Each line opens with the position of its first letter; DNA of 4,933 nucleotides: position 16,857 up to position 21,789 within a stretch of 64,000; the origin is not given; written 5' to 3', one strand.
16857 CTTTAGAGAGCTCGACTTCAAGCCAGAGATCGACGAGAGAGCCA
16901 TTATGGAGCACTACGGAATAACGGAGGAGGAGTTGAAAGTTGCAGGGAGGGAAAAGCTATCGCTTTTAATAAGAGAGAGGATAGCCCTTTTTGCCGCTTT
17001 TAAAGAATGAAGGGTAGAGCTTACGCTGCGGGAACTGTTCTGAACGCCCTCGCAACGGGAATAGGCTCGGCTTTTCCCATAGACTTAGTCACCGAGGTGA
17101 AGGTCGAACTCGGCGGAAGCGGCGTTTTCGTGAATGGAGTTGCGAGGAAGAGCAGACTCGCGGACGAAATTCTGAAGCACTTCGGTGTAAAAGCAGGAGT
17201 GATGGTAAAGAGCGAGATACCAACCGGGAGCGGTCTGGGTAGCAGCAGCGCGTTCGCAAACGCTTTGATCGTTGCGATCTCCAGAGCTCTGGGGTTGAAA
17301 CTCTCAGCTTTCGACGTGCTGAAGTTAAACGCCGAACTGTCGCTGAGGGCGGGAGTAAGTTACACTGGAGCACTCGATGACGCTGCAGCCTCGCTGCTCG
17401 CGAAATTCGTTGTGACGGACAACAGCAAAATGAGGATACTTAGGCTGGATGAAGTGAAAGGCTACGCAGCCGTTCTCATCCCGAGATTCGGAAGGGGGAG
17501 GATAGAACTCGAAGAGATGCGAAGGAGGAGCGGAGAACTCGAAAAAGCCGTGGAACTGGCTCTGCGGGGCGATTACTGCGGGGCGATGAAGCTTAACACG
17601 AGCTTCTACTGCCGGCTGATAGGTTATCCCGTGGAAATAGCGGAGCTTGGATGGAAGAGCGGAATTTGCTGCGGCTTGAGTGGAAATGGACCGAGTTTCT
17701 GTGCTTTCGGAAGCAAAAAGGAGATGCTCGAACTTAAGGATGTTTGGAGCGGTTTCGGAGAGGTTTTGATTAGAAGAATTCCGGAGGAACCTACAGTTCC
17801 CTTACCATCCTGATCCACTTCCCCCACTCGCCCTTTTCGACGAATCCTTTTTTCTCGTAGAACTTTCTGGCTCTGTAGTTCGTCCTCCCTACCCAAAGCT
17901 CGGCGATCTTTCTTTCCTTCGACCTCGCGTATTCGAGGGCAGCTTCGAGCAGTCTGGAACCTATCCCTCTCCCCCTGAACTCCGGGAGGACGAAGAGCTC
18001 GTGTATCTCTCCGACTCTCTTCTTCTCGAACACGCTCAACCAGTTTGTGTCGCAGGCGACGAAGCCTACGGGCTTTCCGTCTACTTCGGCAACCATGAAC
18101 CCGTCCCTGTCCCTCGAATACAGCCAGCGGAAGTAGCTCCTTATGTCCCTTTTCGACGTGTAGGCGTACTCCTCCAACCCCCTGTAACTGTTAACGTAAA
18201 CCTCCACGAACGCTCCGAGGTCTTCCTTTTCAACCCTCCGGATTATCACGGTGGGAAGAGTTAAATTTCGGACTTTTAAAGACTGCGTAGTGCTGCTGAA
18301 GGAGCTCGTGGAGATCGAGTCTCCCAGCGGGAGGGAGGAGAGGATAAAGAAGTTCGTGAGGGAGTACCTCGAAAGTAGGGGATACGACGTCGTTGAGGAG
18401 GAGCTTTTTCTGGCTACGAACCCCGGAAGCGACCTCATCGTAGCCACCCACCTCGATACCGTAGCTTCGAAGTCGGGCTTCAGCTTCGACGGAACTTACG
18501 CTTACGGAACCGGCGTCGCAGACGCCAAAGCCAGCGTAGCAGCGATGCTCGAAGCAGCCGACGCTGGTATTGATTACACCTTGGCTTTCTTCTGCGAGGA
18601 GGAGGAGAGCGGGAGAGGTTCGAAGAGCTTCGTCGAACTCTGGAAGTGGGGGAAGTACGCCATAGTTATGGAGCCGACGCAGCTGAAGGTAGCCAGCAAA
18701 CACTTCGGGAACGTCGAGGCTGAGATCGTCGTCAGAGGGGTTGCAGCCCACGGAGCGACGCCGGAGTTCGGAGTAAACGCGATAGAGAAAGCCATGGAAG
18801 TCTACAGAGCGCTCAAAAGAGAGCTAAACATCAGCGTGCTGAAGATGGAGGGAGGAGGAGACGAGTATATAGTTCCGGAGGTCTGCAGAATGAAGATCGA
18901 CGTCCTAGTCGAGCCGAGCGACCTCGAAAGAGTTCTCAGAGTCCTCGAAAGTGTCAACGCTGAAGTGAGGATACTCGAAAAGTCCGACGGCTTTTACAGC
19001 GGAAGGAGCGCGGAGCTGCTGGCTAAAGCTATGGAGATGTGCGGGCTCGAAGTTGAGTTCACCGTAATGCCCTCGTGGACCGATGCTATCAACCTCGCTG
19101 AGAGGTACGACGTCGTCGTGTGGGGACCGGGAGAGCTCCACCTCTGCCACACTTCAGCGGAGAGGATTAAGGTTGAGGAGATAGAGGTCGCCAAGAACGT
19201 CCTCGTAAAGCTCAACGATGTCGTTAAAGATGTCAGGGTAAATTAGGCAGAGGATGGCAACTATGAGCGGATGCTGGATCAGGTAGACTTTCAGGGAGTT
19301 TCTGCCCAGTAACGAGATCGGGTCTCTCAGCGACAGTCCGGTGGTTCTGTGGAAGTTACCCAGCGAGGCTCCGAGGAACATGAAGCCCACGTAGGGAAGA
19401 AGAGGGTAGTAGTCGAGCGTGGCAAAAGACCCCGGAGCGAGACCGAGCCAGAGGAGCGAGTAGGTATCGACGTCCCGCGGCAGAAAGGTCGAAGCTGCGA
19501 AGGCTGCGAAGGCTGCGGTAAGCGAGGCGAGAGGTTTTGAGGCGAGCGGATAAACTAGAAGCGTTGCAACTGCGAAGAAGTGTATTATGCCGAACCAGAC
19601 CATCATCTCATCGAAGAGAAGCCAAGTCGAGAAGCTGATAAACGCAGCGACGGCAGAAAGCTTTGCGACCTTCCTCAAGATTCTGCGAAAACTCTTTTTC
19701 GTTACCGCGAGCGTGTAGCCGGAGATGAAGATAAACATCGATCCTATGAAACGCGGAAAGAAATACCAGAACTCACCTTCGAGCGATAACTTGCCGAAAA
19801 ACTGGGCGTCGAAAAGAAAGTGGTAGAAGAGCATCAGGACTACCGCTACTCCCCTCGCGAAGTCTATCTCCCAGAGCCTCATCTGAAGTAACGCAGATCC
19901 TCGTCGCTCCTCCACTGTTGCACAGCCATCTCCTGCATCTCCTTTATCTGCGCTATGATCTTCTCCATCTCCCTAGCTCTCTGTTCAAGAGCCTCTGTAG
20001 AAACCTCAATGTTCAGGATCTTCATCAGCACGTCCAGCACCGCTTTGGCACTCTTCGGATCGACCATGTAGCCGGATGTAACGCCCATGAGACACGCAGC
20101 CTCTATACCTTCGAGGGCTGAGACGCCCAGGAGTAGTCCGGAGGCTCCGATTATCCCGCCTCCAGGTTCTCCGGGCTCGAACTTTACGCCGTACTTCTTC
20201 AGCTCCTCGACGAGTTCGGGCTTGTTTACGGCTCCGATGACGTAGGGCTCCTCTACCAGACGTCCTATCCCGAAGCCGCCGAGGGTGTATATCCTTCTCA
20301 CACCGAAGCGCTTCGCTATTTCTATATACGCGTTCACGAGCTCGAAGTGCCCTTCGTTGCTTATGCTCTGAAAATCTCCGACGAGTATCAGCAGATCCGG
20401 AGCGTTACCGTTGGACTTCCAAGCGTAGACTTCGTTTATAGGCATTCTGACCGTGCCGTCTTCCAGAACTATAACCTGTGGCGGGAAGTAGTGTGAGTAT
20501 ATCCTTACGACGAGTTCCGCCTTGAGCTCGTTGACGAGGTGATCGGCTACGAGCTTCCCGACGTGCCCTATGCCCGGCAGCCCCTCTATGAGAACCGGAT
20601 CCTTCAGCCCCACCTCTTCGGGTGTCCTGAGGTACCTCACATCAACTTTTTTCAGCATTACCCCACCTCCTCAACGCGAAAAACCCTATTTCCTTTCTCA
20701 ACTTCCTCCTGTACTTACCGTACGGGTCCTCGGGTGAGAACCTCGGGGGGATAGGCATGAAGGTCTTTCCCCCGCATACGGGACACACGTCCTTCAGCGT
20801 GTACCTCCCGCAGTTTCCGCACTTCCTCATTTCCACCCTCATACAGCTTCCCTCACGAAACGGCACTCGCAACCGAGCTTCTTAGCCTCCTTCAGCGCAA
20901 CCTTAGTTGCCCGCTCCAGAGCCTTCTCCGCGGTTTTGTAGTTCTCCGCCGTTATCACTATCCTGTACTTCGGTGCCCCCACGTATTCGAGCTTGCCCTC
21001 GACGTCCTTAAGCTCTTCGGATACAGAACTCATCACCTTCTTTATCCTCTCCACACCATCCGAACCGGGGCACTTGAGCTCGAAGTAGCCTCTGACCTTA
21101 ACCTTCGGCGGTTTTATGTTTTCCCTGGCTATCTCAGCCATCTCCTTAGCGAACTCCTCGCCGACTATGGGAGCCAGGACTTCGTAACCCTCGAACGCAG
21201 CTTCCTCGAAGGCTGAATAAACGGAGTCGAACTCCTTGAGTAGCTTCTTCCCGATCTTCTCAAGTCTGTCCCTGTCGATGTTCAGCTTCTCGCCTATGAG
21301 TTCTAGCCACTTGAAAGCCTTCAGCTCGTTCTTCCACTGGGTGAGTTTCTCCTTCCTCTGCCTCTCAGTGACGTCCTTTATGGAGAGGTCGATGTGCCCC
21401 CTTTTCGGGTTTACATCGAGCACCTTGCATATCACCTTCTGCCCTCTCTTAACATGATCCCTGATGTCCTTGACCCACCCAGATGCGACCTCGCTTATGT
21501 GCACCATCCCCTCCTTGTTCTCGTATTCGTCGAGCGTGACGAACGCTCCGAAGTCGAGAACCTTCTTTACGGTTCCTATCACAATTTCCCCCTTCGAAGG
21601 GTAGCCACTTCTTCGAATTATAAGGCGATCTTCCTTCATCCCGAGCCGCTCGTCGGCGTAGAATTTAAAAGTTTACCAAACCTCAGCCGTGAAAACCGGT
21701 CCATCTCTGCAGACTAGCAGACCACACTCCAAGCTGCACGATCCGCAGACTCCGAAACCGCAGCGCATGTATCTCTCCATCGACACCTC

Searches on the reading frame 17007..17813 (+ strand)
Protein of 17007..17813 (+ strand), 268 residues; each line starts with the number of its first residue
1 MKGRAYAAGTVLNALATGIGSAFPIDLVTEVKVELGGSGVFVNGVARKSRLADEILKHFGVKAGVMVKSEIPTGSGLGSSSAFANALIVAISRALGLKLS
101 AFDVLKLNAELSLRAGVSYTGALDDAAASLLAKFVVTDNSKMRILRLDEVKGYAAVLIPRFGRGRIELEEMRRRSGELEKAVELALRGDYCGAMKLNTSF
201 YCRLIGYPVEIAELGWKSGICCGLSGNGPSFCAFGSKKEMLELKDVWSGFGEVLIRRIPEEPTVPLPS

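Call 73: search_protein_families(library=pfam, proteins=[window:17007-17813:+], max_evalue=0.0001)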
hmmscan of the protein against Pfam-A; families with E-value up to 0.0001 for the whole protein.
window:17007-17813:+ (268 aa): 2 families
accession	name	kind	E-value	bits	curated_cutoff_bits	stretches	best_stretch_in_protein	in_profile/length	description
PF00288.32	GHMP_kinases_N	-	1.3e-15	57.8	22.3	1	51-131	6-85/87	GHMP kinases N terminal domain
PF22700.2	MVD-like_N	-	1e-05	25.7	27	1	43-121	60-141/157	Diphosphomevalonate decarboxylase-like N-terminal domain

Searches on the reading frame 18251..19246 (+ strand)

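Call 73: search_protein_families(library=pfam, proteins=[window:18251-19246:+], max_evalue=0.0001)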
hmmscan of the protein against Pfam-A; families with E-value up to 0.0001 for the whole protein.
window:18251-19246:+ (331 aa): 2 families
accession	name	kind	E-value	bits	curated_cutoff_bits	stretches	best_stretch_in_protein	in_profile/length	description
PF01546.33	Peptidase_M20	-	4.6e-18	66.3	24.6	1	64-321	2-203/206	Peptidase family M20/M25/M40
PF07687.19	M20_dimer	-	7.9e-14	52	21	1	150-234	2-97/107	Peptidase dimerisation domain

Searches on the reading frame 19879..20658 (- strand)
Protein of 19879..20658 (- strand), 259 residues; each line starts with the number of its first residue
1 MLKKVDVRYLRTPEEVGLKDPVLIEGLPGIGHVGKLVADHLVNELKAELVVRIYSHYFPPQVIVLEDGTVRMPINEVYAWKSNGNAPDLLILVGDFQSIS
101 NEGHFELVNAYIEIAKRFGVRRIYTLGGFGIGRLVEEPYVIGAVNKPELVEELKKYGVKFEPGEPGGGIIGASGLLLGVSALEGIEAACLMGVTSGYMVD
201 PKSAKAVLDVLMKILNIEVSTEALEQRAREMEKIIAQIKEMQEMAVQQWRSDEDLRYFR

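Call 73: search_protein_families(library=pfam, proteins=[window:19879-20658:-], max_evalue=0.0001)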
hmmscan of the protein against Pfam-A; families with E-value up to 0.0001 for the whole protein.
window:19879-20658:- (259 aa): 1 family
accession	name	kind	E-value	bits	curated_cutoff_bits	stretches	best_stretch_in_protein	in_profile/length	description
PF09754.15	PAC2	-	6.2e-60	203.1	25.8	1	23-238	1-214/215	PAC2 family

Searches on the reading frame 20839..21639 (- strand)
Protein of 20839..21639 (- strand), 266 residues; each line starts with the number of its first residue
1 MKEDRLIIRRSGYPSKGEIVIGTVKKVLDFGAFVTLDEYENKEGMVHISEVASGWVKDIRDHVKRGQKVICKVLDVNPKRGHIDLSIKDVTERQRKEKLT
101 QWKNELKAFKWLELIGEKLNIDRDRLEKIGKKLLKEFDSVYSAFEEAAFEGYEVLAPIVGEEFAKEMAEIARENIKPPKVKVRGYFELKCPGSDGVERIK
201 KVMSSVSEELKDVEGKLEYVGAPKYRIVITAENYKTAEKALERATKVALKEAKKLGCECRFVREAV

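Call 73: search_protein_families(library=pfam, proteins=[window:20839-21639:-], max_evalue=0.0001)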
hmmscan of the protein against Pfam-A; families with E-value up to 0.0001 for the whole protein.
window:20839-21639:- (266 aa): 2 families
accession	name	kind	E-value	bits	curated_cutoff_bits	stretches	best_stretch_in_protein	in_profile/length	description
PF07541.17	EIF_2_alpha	-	2.6e-31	108.4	22.8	1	126-234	2-114/114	Eukaryotic translation initiation factor 2 alpha subunit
PF00575.29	S1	-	2.2e-15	57.2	22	1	14-88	2-74/74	S1 RNA binding domain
